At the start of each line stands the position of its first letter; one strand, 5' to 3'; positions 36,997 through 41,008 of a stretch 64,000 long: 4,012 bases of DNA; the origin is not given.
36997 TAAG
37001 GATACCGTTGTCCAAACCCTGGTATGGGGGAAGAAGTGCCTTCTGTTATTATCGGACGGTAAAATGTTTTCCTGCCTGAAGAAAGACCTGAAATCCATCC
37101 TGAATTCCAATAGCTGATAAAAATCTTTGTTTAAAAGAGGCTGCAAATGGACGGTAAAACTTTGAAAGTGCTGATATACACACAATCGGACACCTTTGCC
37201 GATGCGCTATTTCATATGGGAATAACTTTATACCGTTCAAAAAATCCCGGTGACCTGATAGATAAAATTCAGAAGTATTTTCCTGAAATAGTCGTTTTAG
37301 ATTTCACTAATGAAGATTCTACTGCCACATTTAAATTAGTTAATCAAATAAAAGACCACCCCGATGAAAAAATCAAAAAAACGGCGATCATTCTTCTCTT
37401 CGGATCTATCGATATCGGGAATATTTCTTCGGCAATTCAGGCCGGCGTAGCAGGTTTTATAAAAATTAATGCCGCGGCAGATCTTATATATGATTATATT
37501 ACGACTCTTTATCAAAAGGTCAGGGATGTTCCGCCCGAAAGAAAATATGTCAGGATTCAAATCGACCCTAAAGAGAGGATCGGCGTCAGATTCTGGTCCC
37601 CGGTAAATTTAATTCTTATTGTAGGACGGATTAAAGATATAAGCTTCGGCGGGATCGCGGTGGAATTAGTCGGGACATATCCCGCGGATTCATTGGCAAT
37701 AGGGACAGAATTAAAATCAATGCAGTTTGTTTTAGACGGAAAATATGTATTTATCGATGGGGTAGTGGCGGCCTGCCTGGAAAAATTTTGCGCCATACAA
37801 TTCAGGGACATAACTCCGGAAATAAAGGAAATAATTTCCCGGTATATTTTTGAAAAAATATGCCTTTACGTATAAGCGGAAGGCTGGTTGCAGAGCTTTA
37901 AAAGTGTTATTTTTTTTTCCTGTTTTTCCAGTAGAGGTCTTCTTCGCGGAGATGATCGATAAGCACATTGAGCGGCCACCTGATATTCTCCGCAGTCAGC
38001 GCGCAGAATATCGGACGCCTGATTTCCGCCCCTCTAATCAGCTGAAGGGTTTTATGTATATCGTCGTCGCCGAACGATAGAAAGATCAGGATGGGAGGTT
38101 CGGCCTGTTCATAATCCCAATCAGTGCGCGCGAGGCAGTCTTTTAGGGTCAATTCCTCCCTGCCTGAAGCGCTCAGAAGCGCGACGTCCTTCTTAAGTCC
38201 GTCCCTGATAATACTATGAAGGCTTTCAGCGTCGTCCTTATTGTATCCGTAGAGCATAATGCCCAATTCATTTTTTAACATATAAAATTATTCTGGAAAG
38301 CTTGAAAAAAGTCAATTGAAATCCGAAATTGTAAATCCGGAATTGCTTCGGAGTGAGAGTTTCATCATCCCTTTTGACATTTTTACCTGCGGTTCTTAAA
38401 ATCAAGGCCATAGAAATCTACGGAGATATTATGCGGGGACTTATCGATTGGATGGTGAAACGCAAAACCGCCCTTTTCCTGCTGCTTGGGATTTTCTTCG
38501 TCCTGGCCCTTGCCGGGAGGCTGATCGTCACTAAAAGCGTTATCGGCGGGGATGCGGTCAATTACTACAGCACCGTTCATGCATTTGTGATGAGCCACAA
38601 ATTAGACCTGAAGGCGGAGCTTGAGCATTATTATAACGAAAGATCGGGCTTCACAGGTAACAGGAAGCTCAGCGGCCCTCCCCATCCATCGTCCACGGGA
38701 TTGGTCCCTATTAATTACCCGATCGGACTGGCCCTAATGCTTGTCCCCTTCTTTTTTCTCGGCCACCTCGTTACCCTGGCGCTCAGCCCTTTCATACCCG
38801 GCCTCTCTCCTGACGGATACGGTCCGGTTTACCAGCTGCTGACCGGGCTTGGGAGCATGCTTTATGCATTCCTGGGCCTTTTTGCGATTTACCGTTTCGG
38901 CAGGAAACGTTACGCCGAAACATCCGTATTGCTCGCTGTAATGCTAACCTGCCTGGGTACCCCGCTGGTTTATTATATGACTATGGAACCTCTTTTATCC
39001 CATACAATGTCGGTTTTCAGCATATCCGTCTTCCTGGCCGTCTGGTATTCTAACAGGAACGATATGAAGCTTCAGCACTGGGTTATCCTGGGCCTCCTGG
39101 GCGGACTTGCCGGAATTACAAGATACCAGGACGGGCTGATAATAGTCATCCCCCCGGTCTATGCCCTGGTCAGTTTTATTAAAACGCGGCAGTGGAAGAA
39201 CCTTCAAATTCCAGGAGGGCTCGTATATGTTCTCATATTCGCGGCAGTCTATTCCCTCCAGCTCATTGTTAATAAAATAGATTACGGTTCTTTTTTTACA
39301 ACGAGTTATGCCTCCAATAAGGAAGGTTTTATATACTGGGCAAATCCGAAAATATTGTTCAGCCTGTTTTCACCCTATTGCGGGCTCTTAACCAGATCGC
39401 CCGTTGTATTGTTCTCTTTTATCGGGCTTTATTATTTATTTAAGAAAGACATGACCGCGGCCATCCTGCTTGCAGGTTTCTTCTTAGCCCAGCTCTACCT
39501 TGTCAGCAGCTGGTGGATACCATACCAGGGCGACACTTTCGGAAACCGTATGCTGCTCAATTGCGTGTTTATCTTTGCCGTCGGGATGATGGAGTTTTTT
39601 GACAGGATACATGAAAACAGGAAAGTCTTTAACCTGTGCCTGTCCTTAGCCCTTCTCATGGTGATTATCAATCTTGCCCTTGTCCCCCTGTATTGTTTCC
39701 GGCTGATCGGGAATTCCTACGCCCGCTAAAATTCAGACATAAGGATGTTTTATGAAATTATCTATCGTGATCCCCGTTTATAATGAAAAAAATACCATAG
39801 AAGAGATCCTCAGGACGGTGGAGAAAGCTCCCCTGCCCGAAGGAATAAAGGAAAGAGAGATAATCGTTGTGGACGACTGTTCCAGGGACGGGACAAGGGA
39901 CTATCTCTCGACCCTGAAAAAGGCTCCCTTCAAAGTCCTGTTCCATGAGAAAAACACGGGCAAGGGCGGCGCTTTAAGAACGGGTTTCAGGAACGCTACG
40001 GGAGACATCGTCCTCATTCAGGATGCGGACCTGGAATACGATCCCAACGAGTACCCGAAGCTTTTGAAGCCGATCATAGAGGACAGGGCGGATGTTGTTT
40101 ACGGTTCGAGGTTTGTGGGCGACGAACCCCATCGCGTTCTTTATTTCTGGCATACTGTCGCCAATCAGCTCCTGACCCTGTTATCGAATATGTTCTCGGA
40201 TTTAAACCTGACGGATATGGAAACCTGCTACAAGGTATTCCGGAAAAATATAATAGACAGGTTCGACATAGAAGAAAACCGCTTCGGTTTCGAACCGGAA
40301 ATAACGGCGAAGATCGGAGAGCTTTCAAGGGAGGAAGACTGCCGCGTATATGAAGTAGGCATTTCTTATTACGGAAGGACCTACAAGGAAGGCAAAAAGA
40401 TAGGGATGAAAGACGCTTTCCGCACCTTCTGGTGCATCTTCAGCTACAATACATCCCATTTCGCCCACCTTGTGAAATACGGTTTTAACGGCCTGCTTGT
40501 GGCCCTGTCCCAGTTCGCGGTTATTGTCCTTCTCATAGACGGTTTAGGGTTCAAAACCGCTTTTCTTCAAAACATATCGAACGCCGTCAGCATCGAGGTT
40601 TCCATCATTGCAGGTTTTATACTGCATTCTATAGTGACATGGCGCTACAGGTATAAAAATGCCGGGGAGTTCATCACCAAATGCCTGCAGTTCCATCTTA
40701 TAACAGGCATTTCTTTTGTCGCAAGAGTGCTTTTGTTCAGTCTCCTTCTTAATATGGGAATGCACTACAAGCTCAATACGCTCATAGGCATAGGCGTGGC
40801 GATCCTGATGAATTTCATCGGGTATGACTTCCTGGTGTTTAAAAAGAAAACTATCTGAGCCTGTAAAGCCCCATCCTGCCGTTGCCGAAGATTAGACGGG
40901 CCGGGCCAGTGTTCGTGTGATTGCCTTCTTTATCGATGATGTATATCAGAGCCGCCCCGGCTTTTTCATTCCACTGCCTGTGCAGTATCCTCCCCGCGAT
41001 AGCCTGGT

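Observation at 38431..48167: Six consecutive GT-C-like polytopic membrane proteins: an unusually dense periplasmic glycan-assembly locus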

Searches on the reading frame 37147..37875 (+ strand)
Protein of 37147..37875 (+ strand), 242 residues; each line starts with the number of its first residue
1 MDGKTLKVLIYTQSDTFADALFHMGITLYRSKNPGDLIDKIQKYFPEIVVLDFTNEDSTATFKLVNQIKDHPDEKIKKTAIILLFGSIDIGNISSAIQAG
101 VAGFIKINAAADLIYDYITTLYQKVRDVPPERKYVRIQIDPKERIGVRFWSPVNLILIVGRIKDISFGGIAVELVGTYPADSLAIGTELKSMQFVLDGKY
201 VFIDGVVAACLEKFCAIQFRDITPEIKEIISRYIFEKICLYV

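Call 10: search_protein_families(library=pfam, proteins=[window:37147-37875:+], max_evalue=0.001)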
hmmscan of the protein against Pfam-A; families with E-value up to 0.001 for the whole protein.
window:37147-37875:+ (242 aa): 1 family
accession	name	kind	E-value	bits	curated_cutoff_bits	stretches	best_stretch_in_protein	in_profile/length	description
PF07238.19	PilZ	-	5.9e-07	30.2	22.5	1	132-236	3-102/102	PilZ domain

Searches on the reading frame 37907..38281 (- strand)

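Call 10: search_protein_families(library=pfam, proteins=[window:37907-38281:-], max_evalue=0.001)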
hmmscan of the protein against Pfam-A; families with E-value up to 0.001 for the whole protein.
window:37907-38281:- (124 aa): 1 family
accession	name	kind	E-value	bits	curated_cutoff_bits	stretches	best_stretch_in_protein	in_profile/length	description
PF12646.12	DUF3783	-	1.5e-11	44.5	27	1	64-116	2-54/56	Domain of unknown function (DUF3783)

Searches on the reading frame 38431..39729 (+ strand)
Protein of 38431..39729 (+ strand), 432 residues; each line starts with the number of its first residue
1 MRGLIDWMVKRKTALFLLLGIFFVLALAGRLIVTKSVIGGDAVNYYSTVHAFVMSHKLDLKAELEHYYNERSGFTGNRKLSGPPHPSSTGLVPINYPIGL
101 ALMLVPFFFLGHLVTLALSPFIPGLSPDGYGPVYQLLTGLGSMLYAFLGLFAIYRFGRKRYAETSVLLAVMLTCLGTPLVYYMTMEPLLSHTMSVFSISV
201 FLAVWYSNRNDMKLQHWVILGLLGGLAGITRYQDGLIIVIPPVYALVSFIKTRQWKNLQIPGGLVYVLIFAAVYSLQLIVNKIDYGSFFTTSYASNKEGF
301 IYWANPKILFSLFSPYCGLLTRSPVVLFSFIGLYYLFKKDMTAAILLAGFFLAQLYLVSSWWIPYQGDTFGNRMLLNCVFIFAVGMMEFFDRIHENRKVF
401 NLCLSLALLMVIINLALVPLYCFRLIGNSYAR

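Call 4: search_protein_families(library=pfam, proteins=[window:38431-39729:+], max_evalue=0.1)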
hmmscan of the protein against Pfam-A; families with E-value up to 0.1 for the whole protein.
window:38431-39729:+ (432 aa): 2 families
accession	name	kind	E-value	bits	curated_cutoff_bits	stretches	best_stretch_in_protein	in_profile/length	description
PF13231.12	PMT_2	-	4.1e-05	24.3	26.1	1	140-271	26-154/160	Dolichyl-phosphate-mannose-protein mannosyltransferase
PF03901.23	Glyco_transf_22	-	0.0027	17.4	23.8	1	123-293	79-237/414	Alg9-like mannosyltransferase family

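Call 5: search_protein_families(library=ncbifam, proteins=[window:38431-39729:+], max_evalue=0.1)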
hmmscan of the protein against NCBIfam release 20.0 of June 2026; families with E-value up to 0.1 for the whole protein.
window:38431-39729:+ (432 aa): 2 families
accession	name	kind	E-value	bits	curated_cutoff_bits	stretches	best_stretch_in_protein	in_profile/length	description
NF047440.1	LA3751_2_3_fam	subfamily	2.4e-13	49.8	200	1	142-416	105-380/460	LA_3751/LA_3752 family putative glycosyltransferase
NF009784.2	PRK13279.1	equivalog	1.5e-05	23.8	567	1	140-289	85-237/539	lipid IV(A) 4-amino-4-deoxy-L-arabinosyltransferase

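Call 30: search_solved_structures(query=window:38431-39729:+, max_evalue=10)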
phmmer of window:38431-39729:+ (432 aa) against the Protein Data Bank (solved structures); distinct sequences matched with E-value up to 10: 0.

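Call 66: find_related_loci(query=window:38431-39729:+, collection=metagenome_contigs, flank=8000)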
Query window:38431-39729:+ (432 aa) in metagenome_contigs; peptide patterns used: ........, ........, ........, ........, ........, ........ (x = any residue, [..] = any of these).
44 stretches matched a pattern; 4 encode a relative of the query (tblastn E <= 1e-3); 4 distinct loci.
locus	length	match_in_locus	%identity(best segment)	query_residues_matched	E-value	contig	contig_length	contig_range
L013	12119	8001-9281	43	8-430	4e-97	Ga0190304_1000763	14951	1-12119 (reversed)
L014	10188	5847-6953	28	14-397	8e-36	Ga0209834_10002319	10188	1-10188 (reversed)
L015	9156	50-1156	28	14-397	6e-36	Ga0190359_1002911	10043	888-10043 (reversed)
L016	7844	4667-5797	26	36-426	2e-32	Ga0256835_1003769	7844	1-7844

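Call 70: search_solved_structures(query=A5, max_evalue=10)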
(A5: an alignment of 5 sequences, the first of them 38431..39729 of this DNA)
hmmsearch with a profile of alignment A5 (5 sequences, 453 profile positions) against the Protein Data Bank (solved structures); distinct sequences matched with E-value up to 10: 1.
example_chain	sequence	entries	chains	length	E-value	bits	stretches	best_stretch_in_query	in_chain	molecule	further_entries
5tl8_A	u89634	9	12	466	0.9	11.6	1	262-303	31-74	Protein CYP51 | CYP51, sterol 14alpha-demethylase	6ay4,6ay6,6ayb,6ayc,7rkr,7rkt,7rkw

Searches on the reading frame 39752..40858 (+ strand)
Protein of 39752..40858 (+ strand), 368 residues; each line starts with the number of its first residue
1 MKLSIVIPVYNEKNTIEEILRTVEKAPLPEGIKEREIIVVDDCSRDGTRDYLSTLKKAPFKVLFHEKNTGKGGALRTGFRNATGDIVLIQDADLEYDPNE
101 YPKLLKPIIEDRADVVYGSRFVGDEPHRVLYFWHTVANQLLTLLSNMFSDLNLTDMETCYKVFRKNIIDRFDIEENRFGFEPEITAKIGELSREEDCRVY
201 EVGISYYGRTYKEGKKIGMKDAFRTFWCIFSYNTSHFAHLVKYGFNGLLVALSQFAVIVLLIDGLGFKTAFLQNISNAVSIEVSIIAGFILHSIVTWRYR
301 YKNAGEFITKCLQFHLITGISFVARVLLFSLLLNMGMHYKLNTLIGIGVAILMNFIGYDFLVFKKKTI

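Call 4: search_protein_families(library=pfam, proteins=[window:39752-40858:+], max_evalue=0.1)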
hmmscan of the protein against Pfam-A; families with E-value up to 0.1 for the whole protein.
window:39752-40858:+ (368 aa): 7 families
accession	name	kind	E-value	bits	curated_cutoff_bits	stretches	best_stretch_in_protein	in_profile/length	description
PF00535.33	Glycos_transf_2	-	3.4e-36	125.1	23.3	1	4-169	1-165/168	Glycosyl transferase family 2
PF04138.20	GtrA_DPMS_TM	-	4.3e-12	46.7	26.1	1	242-363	1-117/117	GtrA/DPMS, transmembrane domain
PF10111.15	Glyco_tranf_2_2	-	5.1e-07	29.9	27.3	1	4-106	1-104/276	Glycosyltransferase like family 2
PF13641.12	Glyco_tranf_2_3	-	1.2e-06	29.2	27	1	3-133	3-135/230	Glycosyltransferase like family 2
PF13506.12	Glyco_transf_21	-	0.028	14.3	21.7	1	74-156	21-99/174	Glycosyl transferase family 21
PF13704.12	Glyco_tranf_2_4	-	0.03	15.2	27.5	1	32-93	17-81/98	Glycosyl transferase family 2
PF00860.26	Xan_ur_permease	-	0.08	12.1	27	0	226-355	71-199/389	Permease family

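Call 5: search_protein_families(library=ncbifam, proteins=[window:39752-40858:+], max_evalue=0.1)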
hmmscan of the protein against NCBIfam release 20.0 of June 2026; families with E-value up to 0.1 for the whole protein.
window:39752-40858:+ (368 aa): 24 families
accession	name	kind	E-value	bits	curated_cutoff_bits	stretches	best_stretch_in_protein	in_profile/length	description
TIGR04182.1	glyco_TIGR04182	equivalog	7e-29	101.1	325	1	3-261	2-245/293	S-layer glycoprotein N-glycosyltransferase AglJ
NF007986.1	PRK10714.1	equivalog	7.5e-21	74.4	529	1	2-262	7-253/316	undecaprenyl-phosphate 4-deoxy-4-formamido-L-arabinose transferase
NF047588.1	GlcsyltransPgfSStrep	equivalog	1e-20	74.2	500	1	1-292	1-272/308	glycosyltransferase PgfS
NF058614.1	PPMAGASynPpgS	equivalog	1.4e-16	60.6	370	1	5-201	4-191/226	polyprenyl-phospho-N-acetylgalactosaminyl synthase PpgS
TIGR03937.1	PgaC_IcaA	equivalog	1.6e-14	53.7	422.3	1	2-107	46-149/407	poly-beta-1,6-N-acetyl-D-glucosamine synthase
TIGR04283.1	glyco_like_mftF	equivalog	3.2e-14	53.1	182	1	3-138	1-126/221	TIGR04283 family arsenosugar biosynthesis glycosyltransferase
NF041875.1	EPS_EpsD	equivalog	5.4e-14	52.3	370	1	3-119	1-115/325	exopolysaccharide biosynthesis glycosyltransferase EpsD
NF007482.0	PRK10073.1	equivalog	1.8e-13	50.2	423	1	2-116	7-118/334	glycosyltransferase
TIGR03965.1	mycofact_glyco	equivalog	8.9e-13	47.9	280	1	3-108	76-179/467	mycofactocin biosynthesis glycosyltransferase MftF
NF010496.0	PRK13915.1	equivalog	5.3e-12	45.4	262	1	2-112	32-146/307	glucosyl-3-phosphoglycerate synthase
NF047683.1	TeichurnBiosyTuaG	equivalog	2.1e-11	43.9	400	1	3-106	8-109/252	teichuronic acid biosynthesis protein TuaG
NF041391.1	DPhHxTase_Halo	equivalog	5e-11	42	375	1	9-207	3-184/213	dolichyl-phosphate hexose transferase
NF045692.1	OglycostaseCruG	equivalog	3e-08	33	600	1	2-123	42-168/386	2'-O-glycosyltransferase CruG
NF038302.1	EPS_HpsE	equivalog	6.1e-07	28.7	300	1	1-93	1-96/307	hormogonium polysaccharide biosynthesis glycosyltransferase HpsE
TIGR03111.1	glyc2_xrt_Gpos1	hypoth_equivalog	8.5e-07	28.1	363.95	1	3-99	51-147/439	TIGR03111 family XrtG-associated glycosyltransferase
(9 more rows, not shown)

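Call 83: search_solved_structures(query=window:39752-40858:+, max_evalue=0.00001)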
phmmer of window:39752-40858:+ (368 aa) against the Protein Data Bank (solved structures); distinct sequences matched with E-value up to 0.00001: 13.
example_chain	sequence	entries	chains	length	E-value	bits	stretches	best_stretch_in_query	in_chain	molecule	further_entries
5mlz_A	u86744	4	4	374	3.7e-29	105.2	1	1-352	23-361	Dolichol monophosphate mannose synthase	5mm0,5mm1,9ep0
9hwj_A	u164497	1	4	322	1e-15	61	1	2-262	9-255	Undecaprenyl-phosphate 4-deoxy-4-formamido-L-arabinose transferase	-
9bhc_C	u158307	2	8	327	8.9e-14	54.6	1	2-182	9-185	Undecaprenyl-phosphate 4-deoxy-4-formamido-L-arabinose transferase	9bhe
8vxh_A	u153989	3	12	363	1.2e-13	54.1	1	2-182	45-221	Undecaprenyl-phosphate 4-deoxy-4-formamido-L-arabinose transferase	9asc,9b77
5tze_C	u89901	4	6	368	3.7e-09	39.4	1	1-106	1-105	Glycosyl transferase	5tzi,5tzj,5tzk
5tz8_A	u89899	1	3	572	7.9e-09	38.3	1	1-104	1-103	Glycosyl transferase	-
6yv7_B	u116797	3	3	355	9.4e-09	38.1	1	3-96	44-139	Glycosyl transferase, family 2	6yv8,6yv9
6yv7_A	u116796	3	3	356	9.4e-09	38.1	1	3-96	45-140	Glycosyl transferase, family 2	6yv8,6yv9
5ekp_C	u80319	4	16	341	3.7e-08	36.1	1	2-120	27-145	Uncharacterized glycosyltransferase sll0501 | Glycosyltransferase sll0501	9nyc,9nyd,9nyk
5eke_A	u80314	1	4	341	3.7e-08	36.1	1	2-120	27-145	Uncharacterized glycosyltransferase sll0501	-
9nye_A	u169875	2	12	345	3.8e-08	36.1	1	2-120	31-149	Glycosyltransferase sll0501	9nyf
3bcv_A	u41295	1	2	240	6.1e-07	32.1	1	2-117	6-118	Putative glycosyltransferase protein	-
6p61_A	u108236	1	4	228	1.8e-06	30.6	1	3-109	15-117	Glycosyltransferase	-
